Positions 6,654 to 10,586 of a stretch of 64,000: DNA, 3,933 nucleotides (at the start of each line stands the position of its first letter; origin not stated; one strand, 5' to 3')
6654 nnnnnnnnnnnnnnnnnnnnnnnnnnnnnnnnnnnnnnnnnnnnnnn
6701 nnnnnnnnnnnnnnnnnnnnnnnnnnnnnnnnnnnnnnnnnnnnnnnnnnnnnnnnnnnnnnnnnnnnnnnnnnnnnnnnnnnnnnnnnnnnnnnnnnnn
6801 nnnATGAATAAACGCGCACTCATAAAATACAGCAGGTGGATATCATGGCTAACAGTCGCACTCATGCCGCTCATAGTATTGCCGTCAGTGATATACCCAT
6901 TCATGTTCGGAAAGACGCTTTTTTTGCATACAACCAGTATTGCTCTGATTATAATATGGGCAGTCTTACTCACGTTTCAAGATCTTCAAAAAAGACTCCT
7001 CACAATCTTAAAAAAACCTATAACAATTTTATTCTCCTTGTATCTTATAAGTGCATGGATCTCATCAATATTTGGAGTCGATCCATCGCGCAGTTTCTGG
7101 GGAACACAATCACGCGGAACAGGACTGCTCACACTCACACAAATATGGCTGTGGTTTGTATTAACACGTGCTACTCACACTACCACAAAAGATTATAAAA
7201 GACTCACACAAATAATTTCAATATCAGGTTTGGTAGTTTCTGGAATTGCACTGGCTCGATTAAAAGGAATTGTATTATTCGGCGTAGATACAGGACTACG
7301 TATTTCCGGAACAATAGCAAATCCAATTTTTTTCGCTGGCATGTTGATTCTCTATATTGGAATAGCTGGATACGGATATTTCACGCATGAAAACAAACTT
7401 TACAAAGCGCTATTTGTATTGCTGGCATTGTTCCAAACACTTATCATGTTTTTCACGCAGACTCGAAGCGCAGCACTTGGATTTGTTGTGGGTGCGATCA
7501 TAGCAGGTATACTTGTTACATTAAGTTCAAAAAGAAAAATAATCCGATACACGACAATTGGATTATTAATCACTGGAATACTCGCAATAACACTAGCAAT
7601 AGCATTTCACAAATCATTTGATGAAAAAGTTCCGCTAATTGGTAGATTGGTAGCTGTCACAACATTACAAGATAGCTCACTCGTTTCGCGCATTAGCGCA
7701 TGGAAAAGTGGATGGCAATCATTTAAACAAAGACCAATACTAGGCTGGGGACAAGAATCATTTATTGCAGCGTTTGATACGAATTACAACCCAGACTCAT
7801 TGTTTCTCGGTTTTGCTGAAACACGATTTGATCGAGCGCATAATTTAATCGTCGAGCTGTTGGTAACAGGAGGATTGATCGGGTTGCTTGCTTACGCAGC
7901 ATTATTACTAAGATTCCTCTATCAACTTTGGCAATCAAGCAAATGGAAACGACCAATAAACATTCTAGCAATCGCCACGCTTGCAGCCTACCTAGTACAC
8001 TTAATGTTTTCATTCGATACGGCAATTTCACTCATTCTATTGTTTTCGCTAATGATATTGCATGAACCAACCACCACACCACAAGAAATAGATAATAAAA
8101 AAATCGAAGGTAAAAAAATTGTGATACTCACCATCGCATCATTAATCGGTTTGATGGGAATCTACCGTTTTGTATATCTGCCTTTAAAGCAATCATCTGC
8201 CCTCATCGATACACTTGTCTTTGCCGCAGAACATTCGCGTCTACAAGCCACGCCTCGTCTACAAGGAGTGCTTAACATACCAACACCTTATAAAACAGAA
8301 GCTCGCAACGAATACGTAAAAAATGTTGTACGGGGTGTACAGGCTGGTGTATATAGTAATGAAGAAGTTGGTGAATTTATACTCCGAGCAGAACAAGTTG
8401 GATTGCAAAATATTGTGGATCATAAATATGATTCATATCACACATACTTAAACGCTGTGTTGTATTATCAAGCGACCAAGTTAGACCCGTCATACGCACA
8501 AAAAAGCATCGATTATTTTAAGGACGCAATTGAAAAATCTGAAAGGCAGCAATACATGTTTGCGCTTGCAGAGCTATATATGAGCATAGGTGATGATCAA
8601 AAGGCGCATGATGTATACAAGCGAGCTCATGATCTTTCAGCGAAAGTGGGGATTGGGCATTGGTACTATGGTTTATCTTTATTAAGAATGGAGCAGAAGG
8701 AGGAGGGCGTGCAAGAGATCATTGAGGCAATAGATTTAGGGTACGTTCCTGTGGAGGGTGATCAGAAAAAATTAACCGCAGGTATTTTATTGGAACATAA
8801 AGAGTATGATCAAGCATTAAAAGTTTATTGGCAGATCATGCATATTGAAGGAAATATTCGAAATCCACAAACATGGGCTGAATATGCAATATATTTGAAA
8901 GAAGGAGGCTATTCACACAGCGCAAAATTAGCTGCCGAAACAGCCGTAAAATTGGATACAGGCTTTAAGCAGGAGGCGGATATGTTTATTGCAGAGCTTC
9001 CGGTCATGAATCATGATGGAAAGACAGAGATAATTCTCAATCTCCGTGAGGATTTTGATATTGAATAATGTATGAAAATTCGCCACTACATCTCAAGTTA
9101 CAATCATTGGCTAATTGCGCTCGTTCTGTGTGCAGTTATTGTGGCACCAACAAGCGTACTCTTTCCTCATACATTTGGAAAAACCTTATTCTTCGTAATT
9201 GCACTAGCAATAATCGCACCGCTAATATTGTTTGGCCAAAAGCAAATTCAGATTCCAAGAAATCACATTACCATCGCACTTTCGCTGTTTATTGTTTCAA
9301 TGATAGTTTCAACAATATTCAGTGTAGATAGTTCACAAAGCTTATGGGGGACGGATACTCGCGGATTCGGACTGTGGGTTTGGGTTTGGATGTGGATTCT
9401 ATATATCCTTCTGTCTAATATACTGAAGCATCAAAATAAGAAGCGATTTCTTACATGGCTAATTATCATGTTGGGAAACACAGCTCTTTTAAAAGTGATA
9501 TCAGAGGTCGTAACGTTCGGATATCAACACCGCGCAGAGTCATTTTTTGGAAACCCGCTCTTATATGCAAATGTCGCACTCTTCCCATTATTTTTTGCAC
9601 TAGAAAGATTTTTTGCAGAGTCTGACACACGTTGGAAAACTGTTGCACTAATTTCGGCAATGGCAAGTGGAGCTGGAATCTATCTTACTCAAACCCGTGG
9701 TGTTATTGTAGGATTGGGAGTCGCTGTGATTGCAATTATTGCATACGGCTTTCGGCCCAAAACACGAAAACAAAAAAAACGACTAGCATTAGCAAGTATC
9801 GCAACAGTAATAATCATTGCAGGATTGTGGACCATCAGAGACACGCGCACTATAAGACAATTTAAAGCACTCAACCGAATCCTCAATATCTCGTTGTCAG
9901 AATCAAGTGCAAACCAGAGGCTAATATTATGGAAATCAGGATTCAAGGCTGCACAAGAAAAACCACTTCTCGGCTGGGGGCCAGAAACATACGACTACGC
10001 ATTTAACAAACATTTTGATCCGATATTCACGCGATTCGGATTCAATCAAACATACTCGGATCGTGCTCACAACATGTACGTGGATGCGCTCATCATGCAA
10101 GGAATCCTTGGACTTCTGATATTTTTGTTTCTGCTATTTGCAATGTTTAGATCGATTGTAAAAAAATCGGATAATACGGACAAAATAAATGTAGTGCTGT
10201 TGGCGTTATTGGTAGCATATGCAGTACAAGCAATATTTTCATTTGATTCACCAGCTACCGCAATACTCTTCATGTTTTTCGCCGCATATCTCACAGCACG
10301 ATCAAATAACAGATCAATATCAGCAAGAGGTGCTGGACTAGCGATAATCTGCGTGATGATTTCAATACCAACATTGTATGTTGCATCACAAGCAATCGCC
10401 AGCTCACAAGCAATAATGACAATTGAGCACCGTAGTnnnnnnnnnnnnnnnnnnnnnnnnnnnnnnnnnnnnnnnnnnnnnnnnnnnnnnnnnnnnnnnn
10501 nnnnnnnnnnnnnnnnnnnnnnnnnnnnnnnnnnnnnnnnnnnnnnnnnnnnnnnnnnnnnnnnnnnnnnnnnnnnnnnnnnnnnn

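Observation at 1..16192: Giant Thr/Ser-rich surface protein followed by four tandem Wzy_C+TPR paralogs: candidate protein O-glycosylation (O-oligosaccharyltransferase) array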

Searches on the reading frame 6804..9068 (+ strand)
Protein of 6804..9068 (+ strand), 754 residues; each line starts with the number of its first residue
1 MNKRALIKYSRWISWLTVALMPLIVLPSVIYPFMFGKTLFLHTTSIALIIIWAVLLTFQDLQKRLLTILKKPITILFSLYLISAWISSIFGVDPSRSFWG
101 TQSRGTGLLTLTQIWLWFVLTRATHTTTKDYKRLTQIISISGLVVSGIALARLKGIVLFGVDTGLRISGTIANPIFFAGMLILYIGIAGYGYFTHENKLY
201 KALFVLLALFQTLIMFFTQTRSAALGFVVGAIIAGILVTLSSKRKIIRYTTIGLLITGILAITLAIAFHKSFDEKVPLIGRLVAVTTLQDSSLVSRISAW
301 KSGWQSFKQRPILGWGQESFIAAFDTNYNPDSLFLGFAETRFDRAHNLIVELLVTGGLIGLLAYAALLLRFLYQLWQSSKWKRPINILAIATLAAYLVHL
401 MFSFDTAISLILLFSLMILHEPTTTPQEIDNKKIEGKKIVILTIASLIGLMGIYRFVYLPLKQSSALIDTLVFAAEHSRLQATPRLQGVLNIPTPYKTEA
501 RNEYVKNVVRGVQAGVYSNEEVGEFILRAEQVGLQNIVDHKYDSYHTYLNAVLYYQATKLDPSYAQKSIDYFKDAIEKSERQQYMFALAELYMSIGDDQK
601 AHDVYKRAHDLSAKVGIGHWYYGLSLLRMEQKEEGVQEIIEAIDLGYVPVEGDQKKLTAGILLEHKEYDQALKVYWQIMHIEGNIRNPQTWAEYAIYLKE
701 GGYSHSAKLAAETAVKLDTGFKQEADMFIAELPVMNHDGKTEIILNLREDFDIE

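Call 5: search_protein_families(library=pfam, proteins=[window:6804-9068:+], max_evalue=0.01)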
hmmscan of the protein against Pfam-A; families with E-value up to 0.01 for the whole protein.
window:6804-9068:+ (754 aa): 5 families
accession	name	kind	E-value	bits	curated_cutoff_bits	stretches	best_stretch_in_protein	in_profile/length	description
PF04932.20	Wzy_C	-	1.8e-20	73.7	31.7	1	207-364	2-148/149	O-Antigen ligase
PF25068.1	ARM_TT21_4th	-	0.00068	20.4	30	1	566-610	16-60/153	Tetratricopeptide repeat protein 21 forth ARM domain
PF13428.12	TPR_14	-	0.0012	19.8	23.5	0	586-611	5-30/44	Tetratricopeptide repeat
PF13176.12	TPR_7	-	0.0078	16.7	27.9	0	586-608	3-27/36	Tetratricopeptide repeat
PF10602.15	RPN7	-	0.0085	16.2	29.6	0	574-612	28-66/174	26S proteasome subunit RPN7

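Call 6: search_protein_families(library=ncbifam, proteins=[window:6804-9068:+], max_evalue=0.01)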
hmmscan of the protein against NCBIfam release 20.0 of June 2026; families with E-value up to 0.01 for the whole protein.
window:6804-9068:+ (754 aa): 6 families
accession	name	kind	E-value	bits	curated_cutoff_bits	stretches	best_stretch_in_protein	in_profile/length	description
TIGR00947.1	2A73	equivalog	1.2e-12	47.5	366.4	1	11-397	16-391/425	IctB family putative bicarbonate transporter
TIGR02552.1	LcrH_SycD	equivalog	1.8e-06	27.7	104.8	1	581-645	51-115/136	SycD/LcrH family type III secretion system chaperone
TIGR02917.1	PEP_TPR_lipo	equivalog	2e-05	22.7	312.2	1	551-721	331-498/899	XrtA/PEP-CTERM system TPR-repeat protein PrsT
TIGR02521.1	type_IV_pilW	equivalog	3.2e-05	23.6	154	1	570-682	52-165/234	type IV pilus biogenesis/stability protein PilW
NF033920.0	C39_PA2778_fam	equivalog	0.0013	18.2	150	0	565-643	172-251/255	PA2778 family cysteine peptidase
TIGR04370.1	glyco_rpt_poly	subfamily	0.0047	16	40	1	169-266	137-229/396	oligosaccharide repeat unit polymerase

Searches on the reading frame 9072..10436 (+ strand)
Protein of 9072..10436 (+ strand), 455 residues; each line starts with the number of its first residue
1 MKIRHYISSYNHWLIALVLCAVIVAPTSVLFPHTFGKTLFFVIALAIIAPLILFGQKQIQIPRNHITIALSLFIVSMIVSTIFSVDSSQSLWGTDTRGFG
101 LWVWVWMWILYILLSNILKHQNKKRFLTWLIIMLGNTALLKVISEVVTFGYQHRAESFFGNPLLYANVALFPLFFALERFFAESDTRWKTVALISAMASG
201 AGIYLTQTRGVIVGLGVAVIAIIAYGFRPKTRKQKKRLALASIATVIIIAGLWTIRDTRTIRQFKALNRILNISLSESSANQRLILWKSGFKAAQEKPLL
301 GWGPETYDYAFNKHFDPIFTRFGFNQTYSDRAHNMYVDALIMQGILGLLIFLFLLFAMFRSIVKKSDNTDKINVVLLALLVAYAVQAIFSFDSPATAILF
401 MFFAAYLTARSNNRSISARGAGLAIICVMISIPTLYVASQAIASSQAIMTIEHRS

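Call 43: search_solved_structures(query=window:9072-10436:+, max_evalue=10, show_alignments=3)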
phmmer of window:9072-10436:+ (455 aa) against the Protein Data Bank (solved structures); distinct sequences matched with E-value up to 10: 0.

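Call 46: search_solved_structures(query=A3, max_evalue=10, show_alignments=3)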
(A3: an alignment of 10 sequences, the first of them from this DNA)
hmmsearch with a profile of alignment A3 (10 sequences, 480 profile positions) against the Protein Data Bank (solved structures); distinct sequences matched with E-value up to 10: 2.
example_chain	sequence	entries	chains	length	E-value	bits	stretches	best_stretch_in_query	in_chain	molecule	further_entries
7tpg_B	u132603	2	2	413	1.9e-13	53.3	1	173-377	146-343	Putative cell surface polysaccharide polymerase/ligase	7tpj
5i8l_A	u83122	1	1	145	1.7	10.5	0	313-341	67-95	Lysozyme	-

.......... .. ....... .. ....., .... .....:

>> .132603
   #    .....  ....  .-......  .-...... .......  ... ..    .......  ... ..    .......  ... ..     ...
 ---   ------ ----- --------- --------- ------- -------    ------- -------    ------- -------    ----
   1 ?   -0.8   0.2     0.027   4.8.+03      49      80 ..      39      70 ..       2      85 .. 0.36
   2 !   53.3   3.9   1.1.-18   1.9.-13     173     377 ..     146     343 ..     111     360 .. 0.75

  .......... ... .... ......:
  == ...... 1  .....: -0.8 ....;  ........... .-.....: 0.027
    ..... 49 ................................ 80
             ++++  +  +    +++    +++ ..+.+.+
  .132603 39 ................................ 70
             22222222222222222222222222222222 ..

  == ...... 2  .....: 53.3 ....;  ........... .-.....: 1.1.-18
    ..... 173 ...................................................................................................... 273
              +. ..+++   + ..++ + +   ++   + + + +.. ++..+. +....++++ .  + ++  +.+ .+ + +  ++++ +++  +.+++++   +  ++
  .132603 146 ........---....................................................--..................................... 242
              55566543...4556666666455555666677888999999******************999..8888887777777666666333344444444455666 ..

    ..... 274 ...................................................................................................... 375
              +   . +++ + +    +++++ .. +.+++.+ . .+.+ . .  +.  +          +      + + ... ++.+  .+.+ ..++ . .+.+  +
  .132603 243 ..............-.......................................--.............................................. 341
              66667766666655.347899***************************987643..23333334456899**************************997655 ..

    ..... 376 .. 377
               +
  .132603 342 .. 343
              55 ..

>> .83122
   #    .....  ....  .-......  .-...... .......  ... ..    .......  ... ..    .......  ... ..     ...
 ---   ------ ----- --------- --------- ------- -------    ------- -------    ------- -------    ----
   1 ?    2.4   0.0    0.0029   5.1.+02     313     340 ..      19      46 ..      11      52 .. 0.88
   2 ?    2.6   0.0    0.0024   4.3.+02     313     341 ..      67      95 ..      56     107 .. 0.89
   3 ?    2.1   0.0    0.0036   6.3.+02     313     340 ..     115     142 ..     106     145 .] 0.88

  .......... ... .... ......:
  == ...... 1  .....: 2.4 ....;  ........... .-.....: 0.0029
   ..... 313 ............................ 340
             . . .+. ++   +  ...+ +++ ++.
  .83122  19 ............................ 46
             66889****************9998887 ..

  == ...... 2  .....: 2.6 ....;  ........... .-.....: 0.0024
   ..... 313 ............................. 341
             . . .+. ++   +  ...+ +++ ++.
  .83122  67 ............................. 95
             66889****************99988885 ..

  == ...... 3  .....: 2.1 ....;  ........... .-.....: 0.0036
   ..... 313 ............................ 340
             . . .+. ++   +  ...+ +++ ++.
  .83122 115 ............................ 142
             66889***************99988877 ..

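Call 100: search_protein_representatives(protein=window:9072-10436:+)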
Query: 455 residues. Proteins with E-value up to 0.001 (for the whole library): 13992; up to 1e-10: 4591; up to 1e-30: 462. The best 150 are listed.
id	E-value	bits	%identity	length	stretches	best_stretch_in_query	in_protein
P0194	2.8e-171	586.5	100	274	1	1-274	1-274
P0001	4.1e-131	454.2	50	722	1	9-453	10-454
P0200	1.4e-74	268.0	39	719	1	21-432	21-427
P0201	1.8e-70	254.4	37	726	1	7-413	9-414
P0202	4.9e-70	253.0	38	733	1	15-454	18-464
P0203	3.3e-68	246.9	36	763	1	17-408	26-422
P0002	3.0e-62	227.3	35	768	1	15-412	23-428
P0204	5.9e-52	193.4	35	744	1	25-412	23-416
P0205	8.1e-49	183.0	32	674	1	11-409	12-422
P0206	1.3e-48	182.3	33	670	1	19-409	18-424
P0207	3.4e-48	181.0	32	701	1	19-453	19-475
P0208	3.5e-48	181.0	33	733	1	18-436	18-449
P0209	6.1e-48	180.1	32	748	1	17-444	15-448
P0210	4.0e-47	177.4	32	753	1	14-409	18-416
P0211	2.0e-46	175.1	34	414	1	15-412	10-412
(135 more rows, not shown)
